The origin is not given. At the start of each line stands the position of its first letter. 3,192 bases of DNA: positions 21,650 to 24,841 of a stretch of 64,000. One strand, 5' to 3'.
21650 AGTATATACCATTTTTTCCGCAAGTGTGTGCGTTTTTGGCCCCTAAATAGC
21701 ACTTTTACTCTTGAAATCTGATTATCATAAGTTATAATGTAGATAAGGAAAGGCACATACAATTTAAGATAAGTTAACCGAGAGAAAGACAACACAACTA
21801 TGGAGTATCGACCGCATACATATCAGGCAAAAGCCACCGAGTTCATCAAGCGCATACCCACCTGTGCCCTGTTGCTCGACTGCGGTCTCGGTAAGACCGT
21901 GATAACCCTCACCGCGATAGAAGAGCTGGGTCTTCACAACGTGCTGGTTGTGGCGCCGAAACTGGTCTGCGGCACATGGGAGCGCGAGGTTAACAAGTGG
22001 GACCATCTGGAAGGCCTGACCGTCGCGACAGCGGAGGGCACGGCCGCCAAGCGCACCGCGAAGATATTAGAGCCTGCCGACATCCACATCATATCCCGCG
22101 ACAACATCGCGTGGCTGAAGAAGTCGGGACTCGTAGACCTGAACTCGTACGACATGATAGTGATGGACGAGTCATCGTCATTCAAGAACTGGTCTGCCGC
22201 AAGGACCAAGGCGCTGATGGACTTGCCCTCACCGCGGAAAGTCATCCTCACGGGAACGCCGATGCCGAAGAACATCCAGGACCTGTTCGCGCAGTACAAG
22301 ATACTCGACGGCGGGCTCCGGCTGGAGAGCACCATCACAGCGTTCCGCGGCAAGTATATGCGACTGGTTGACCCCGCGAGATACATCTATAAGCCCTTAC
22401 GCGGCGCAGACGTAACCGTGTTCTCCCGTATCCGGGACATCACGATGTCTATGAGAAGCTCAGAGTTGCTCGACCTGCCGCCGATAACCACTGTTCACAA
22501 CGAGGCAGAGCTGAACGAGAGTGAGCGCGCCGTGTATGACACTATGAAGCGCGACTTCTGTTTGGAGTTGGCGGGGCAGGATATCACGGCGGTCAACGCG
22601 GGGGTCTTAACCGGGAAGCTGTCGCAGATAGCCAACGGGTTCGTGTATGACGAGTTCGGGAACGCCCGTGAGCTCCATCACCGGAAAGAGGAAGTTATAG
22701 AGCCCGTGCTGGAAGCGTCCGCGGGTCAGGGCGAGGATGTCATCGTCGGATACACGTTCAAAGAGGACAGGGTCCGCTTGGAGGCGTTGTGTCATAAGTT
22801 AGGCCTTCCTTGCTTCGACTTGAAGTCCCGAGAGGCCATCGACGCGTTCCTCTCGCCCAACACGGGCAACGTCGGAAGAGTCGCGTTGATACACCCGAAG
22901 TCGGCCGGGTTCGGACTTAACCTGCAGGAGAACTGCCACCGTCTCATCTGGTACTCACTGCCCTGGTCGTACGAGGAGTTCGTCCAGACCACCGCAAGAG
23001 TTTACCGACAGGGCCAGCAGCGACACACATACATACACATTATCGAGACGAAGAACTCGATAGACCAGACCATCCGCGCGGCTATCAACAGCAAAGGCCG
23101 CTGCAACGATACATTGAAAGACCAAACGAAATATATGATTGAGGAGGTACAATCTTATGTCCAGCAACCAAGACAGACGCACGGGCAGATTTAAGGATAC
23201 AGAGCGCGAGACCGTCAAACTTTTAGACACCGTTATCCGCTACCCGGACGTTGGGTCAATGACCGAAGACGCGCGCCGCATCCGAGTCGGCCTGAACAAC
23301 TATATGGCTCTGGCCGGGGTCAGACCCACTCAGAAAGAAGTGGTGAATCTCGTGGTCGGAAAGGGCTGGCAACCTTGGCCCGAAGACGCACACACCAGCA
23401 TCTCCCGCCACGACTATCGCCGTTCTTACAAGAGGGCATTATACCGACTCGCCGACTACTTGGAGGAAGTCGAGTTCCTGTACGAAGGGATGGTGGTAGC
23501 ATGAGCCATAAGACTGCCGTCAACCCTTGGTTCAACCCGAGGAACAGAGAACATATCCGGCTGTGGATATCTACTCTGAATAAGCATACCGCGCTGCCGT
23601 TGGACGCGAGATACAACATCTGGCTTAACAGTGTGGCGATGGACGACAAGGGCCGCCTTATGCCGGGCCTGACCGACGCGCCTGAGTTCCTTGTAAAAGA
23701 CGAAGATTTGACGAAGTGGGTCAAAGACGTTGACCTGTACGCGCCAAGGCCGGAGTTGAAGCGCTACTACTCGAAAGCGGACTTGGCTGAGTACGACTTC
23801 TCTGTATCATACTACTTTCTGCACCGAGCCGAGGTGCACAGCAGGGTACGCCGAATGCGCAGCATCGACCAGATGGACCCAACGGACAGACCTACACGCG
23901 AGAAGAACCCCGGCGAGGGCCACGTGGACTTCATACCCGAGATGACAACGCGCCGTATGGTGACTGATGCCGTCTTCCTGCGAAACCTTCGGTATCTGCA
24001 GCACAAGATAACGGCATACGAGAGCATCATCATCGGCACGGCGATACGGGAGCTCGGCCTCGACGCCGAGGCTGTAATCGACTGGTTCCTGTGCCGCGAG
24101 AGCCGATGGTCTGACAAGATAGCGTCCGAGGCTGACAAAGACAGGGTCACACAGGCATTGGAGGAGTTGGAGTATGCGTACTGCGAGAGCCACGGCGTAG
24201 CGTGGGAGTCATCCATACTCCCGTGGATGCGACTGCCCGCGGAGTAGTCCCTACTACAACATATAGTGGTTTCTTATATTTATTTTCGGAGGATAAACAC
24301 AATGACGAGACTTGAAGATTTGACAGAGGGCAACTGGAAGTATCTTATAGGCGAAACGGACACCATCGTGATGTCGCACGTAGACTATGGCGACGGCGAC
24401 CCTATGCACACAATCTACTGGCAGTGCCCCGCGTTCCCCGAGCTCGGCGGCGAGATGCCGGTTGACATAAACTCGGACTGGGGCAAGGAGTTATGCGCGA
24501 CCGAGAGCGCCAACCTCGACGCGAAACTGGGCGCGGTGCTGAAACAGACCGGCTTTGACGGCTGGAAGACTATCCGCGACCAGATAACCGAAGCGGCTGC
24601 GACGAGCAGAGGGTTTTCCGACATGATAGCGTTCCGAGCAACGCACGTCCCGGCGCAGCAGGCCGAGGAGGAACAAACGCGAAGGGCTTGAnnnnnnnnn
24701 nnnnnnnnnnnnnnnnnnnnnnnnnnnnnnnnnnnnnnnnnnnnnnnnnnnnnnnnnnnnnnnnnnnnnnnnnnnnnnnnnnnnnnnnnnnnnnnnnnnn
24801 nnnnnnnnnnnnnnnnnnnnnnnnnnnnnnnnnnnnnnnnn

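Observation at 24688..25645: Tandem array of six promoter-sRNA-hairpin units on a conjugative element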

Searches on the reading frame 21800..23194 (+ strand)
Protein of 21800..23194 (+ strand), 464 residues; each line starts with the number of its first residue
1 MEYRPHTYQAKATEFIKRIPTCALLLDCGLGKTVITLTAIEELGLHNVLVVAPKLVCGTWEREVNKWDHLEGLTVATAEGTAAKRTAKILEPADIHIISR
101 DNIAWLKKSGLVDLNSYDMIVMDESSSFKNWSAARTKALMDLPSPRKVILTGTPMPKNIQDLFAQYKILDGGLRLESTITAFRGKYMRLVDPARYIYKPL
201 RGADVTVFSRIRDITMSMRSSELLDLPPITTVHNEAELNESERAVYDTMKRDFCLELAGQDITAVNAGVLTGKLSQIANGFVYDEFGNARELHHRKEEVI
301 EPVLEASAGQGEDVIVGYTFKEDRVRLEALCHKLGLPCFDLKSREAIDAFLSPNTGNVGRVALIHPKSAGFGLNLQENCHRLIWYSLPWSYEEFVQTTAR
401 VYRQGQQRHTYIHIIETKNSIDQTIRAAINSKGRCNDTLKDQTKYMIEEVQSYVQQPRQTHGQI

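Call 9: search_protein_families(library=pfam, proteins=[window:21800-23194:+], max_evalue=0.01)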
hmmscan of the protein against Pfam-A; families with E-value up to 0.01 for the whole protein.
window:21800-23194:+ (464 aa): 4 families
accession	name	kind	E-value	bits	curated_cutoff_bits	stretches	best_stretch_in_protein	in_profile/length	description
PF00176.29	SNF2-rel_dom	-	2.7e-21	76.4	24.9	1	22-247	20-250/290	SNF2-related domain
PF04851.21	ResIII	-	6.5e-05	23.3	22.5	1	5-154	4-162/164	Type III restriction enzyme, res subunit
PF00270.35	DEAD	-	0.00013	22.2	26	1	8-161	3-166/167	DEAD/DEAH box helicase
PF00271.37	Helicase_C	-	0.00034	21.3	23.5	1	307-405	11-110/110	Helicase conserved C-terminal domain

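Call 56: find_homologous_proteins(query=window:21800-23194:+)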
Query window:21800-23194:+ (464 aa): 6931 proteins with E <= 0.001 among 8000 candidates; the best 120 are listed.
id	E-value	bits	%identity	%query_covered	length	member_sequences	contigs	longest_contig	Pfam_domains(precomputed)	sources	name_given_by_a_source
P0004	0.0e+0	1059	100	100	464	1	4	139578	PF00176.30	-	-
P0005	3.8e-163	561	58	97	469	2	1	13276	PF00270.36,PF00176.30,PF04851.22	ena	-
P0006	6.9e-163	560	56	98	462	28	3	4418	PF00176.30,PF04851.22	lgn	-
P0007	1.4e-161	556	56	97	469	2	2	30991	PF00270.36,PF00176.30,PF04851.22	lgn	-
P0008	2.1e-159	549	56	97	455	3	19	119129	PF00270.36,PF00176.30,PF00271.38,PF04851.22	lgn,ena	-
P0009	4.0e-158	545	56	96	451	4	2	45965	PF00270.36,PF00176.30,PF04851.22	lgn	-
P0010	3.0e-157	542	55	97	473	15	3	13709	PF00270.36,PF00176.30,PF04851.22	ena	-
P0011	1.6e-154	533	54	97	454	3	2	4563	PF00270.36,PF00176.30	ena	-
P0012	6.1e-152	524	52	99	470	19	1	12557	PF00270.36,PF00176.30,PF04851.22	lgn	-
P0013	6.8e-152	524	54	98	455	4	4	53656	PF00270.36,PF00176.30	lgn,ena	-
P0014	1.4e-150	520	53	97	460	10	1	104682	PF00270.36,PF00176.30,PF04851.22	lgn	-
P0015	4.7e-150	518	53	99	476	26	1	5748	PF00176.30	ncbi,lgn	-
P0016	6.8e-150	518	53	99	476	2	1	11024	PF00176.30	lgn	-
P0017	5.5e-145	501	52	97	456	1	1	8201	PF00270.36,PF00176.30,PF04851.22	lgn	-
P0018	5.7e-130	452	47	97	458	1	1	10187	PF00270.36,PF00176.30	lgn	-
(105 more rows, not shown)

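Call 57: find_encoding_contigs(protein=P0008, flank=7000, max_places=4)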
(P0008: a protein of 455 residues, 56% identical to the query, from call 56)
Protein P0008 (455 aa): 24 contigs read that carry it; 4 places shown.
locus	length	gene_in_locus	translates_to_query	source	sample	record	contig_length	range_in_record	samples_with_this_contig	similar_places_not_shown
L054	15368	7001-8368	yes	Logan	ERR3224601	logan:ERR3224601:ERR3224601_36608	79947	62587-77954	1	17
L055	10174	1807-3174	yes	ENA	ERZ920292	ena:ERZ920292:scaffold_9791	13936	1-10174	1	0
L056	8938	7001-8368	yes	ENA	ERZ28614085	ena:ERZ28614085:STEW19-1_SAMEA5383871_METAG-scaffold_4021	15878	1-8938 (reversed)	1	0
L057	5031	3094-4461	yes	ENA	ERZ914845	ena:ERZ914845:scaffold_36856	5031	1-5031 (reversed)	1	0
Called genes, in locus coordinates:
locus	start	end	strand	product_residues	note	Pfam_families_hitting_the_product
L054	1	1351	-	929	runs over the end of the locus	-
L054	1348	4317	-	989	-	PF00580:UvrD-helicase, PF13245:AAA_19, PF13361:UvrD_C, PF13538:UvrD_C_2 (faint)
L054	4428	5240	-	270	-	-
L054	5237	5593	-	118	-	-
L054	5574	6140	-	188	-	-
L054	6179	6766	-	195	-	-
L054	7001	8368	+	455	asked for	PF00176:SNF2-rel_dom, PF00270:DEAD (weak), PF04851:ResIII (weak), PF00271:Helicase_C (faint)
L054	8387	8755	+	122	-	-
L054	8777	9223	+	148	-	-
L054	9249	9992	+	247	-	-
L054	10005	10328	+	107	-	-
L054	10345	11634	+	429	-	PF12873:DUF3825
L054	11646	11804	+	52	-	-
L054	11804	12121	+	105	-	-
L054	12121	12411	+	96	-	-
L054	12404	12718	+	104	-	-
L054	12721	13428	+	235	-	-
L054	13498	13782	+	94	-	-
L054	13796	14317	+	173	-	-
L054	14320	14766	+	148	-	-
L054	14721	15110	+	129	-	-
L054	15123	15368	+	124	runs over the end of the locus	-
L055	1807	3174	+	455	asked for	PF00176:SNF2-rel_dom, PF00270:DEAD (weak), PF04851:ResIII (weak), PF00271:Helicase_C (faint)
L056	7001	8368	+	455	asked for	PF00176:SNF2-rel_dom, PF00270:DEAD (weak), PF04851:ResIII (weak), PF00271:Helicase_C (faint)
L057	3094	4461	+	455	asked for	PF00176:SNF2-rel_dom, PF00270:DEAD (weak), PF04851:ResIII (weak), PF00271:Helicase_C (faint)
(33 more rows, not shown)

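Call 58: find_encoding_contigs(protein=P0014, flank=7000, max_places=3)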
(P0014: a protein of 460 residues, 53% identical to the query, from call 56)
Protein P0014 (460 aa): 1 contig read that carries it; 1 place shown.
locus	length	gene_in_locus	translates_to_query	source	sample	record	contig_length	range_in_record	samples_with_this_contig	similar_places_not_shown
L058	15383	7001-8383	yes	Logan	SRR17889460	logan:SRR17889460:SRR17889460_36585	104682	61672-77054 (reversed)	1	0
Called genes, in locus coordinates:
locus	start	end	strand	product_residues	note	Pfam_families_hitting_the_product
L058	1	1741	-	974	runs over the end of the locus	PF00580:UvrD-helicase, PF13245:AAA_19, PF13361:UvrD_C, PF13538:UvrD_C_2 (weak)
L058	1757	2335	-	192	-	-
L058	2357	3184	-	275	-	-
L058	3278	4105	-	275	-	PF07804:HipA_C (faint)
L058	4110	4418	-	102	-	-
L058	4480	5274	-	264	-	-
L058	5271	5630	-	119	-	-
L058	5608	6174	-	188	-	-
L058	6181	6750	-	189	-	-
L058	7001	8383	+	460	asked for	PF00176:SNF2-rel_dom, PF00270:DEAD (weak), PF04851:ResIII (weak)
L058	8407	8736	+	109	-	-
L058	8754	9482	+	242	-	-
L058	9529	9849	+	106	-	-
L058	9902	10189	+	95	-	-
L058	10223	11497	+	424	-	PF12873:DUF3825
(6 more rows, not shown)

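Call 59: find_encoding_contigs(protein=P0005, flank=7000, max_places=3)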
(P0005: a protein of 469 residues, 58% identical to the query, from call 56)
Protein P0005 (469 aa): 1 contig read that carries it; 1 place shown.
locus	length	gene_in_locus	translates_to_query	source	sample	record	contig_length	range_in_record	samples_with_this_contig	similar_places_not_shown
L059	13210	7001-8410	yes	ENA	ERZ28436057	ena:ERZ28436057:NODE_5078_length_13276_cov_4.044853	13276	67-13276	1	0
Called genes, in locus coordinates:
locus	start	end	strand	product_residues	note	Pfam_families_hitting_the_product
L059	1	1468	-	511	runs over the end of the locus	?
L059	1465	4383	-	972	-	PF00580:UvrD-helicase, PF13245:AAA_19, PF13361:UvrD_C, PF13538:UvrD_C_2 (faint)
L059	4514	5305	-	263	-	-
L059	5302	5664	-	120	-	-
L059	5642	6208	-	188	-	-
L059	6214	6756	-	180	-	-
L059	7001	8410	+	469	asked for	PF00176:SNF2-rel_dom, PF00270:DEAD (weak), PF04851:ResIII (weak)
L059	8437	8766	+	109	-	-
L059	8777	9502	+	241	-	-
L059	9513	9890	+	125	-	-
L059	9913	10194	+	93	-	-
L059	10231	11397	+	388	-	PF19553:DUF6076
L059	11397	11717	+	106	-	-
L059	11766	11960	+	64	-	PF20037:DUF6440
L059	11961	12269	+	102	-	-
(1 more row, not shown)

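Call 60: find_encoding_contigs(protein=L054:14721-15110:+, flank=10000, max_places=3)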
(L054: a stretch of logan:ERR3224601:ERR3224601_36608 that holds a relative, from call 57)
Protein L054:14721-15110:+ (129 aa): 24 contigs read that carry it; 3 places shown.
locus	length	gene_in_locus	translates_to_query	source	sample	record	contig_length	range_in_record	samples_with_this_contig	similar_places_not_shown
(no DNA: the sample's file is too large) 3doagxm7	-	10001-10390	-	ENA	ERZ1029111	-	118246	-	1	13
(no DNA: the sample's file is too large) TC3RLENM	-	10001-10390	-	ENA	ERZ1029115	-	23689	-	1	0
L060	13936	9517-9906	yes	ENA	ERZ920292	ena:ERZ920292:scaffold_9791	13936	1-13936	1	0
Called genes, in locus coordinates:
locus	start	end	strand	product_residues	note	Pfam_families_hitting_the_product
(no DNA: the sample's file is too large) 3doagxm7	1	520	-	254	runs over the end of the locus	?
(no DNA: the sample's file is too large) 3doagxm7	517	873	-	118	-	-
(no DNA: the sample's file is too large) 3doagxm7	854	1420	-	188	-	-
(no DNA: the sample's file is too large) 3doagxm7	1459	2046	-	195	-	-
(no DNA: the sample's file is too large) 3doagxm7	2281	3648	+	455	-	PF00176:SNF2-rel_dom, PF00270:DEAD (weak), PF04851:ResIII (weak), PF00271:Helicase_C (faint)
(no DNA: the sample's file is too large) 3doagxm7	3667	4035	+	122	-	-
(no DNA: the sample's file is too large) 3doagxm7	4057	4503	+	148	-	-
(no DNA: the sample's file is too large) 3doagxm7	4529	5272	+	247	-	-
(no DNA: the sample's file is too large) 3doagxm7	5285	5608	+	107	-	-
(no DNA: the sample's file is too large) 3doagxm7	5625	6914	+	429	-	PF12873:DUF3825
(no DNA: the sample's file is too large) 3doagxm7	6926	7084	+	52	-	-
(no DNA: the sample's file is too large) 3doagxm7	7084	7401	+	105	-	-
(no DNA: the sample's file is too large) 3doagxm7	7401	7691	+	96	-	-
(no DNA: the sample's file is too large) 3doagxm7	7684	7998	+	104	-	-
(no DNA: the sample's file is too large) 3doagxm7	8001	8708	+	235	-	-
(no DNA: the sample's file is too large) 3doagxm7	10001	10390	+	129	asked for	-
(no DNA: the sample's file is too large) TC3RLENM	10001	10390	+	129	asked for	-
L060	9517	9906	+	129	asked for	-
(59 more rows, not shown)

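Call 68: find_encoding_contigs(protein=P0013, flank=8000, max_places=2)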
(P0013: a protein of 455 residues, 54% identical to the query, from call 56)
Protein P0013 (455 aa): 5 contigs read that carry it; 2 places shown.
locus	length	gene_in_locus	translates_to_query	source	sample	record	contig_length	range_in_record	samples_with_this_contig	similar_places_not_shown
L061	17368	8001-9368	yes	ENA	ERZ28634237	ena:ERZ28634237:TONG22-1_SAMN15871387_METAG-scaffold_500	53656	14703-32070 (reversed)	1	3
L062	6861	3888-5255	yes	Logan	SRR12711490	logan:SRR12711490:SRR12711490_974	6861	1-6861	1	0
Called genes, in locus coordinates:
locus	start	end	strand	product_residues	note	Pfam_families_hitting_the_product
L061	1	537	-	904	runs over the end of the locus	-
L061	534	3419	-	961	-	PF00580:UvrD-helicase, PF13245:AAA_19, PF13361:UvrD_C, PF13538:UvrD_C_2 (weak)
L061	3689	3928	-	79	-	-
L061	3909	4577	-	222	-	PF04607:RelA_SpoT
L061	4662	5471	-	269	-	-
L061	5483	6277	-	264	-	-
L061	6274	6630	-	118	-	-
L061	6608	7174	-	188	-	-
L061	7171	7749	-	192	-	-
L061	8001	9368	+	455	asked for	PF00176:SNF2-rel_dom, PF00270:DEAD (weak)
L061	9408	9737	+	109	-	-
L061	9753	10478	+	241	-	-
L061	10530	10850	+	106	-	-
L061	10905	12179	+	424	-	PF12873:DUF3825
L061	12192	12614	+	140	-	-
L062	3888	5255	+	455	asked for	PF00176:SNF2-rel_dom, PF00270:DEAD (weak)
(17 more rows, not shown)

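Call 69: find_encoding_contigs(protein=P0009, flank=8000, max_places=2)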
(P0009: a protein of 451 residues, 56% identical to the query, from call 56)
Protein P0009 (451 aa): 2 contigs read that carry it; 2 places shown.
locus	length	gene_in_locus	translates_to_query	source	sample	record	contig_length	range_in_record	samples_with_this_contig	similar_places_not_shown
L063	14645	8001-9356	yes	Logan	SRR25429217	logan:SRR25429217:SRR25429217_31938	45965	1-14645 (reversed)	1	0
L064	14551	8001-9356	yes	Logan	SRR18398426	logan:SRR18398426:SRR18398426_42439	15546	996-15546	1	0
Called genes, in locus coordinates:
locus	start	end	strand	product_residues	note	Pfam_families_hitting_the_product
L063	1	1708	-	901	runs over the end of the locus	-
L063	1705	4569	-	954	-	PF00580:UvrD-helicase, PF13245:AAA_19, PF13361:UvrD_C, PF13538:UvrD_C_2 (faint)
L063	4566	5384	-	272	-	PF01546:Peptidase_M20 (weak)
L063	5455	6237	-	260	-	-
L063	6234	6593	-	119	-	-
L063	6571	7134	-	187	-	-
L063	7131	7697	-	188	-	-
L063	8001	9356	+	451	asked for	PF00176:SNF2-rel_dom, PF00270:DEAD (weak), PF04851:ResIII (weak)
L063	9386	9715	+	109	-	-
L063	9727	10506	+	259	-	-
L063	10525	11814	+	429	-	PF12873:DUF3825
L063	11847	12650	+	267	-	-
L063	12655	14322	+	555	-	PF00270:DEAD (weak), PF04851:ResIII, PF00271:Helicase_C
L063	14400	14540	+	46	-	PF01816:LRV (faint)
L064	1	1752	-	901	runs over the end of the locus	-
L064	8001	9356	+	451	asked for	PF00176:SNF2-rel_dom, PF00270:DEAD (weak), PF04851:ResIII (weak)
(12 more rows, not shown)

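Call 70: find_encoding_contigs(protein=P0007, flank=8000, max_places=2)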
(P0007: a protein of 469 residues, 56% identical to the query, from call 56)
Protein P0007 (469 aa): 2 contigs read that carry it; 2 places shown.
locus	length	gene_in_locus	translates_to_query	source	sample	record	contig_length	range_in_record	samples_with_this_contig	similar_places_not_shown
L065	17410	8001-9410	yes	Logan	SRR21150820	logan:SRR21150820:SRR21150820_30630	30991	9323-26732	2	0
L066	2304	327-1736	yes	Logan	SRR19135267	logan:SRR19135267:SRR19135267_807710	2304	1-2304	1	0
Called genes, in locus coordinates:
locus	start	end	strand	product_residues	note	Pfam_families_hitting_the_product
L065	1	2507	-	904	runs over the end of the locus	-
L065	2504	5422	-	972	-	PF00580:UvrD-helicase, PF13245:AAA_19, PF13361:UvrD_C, PF13538:UvrD_C_2 (weak)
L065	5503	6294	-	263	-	-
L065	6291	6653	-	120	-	-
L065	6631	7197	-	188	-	-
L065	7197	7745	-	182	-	-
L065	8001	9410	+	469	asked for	PF00176:SNF2-rel_dom, PF00270:DEAD (weak), PF04851:ResIII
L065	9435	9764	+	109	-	-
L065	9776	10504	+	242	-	-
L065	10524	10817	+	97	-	-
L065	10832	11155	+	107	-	-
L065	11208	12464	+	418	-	PF12873:DUF3825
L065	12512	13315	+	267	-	-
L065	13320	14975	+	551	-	PF00270:DEAD (weak), PF04851:ResIII, PF00271:Helicase_C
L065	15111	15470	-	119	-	-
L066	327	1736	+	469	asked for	PF00176:SNF2-rel_dom, PF00270:DEAD (weak), PF04851:ResIII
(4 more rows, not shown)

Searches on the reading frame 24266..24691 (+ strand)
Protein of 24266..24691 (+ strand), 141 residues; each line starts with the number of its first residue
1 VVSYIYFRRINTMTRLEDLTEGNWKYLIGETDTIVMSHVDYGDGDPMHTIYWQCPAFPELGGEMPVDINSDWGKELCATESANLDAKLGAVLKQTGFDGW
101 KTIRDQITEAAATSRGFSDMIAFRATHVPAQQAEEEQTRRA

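Call 9: search_protein_families(library=pfam, proteins=[window:24266-24691:+], max_evalue=0.01)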
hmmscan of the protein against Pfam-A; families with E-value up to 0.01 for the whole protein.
window:24266-24691:+ (141 aa): 0 families

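Call 15: search_protein_families(library=phrogs, proteins=[window:24266-24691:+], max_evalue=0.001)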
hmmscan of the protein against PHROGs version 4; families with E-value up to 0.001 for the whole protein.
window:24266-24691:+ (141 aa): 0 families

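Call 18: find_related_loci(query=window:24266-24691:+, collection=genome_contigs, flank=4000)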
Query window:24266-24691:+ (141 aa) in genome_contigs; peptide patterns used: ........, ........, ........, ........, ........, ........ (x = any residue, [..] = any of these).
140 stretches matched a pattern, but none encodes a relative of the query by tblastn (E <= 1e-3).

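Call 19: find_homologous_proteins(query=window:24266-24691:+)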
Query window:24266-24691:+ (141 aa): 1 proteins with E <= 0.001 among 9 candidates.
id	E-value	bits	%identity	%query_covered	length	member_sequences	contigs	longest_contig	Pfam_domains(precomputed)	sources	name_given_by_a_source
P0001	3.0e-83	294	100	91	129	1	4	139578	-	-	-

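Call 20: find_encoding_contigs(protein=P0001, flank=6000, max_places=10)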
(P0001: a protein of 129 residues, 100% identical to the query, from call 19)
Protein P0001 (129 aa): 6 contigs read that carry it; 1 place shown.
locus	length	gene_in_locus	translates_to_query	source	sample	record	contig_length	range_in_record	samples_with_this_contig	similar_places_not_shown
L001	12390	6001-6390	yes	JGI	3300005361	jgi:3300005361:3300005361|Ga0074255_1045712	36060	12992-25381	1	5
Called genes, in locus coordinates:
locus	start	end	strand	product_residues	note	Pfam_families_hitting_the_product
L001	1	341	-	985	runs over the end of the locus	PF00580:UvrD-helicase, PF13245:AAA_19, PF13361:UvrD_C, PF13538:UvrD_C_2 (faint)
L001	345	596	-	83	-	-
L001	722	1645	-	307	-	-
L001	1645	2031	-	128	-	-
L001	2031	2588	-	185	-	-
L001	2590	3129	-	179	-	-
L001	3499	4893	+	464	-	PF00176:SNF2-rel_dom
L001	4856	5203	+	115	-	-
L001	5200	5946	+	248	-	-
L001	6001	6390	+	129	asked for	-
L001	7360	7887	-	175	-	PF13022:HTH_Tnp_1_2 (faint), PF01710:HTH_Tnp_IS630 (faint), PF13384:HTH_23 (faint), PF13518:HTH_28 (faint), PF07037:YfeC-like (faint), PF12728:HTH_17 (faint), PF13411:MerR_1 (faint)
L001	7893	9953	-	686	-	PF01751:Toprim, PF01131:Topoisom_bac, PF13342:Toprim_Crpt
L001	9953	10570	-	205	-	-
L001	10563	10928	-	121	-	-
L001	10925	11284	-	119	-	-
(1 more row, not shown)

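Call 41: search_protein_families(library=ncbifam, proteins=[window:24266-24691:+], max_evalue=0.01)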
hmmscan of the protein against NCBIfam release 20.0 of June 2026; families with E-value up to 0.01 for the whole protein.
window:24266-24691:+ (141 aa): 0 families
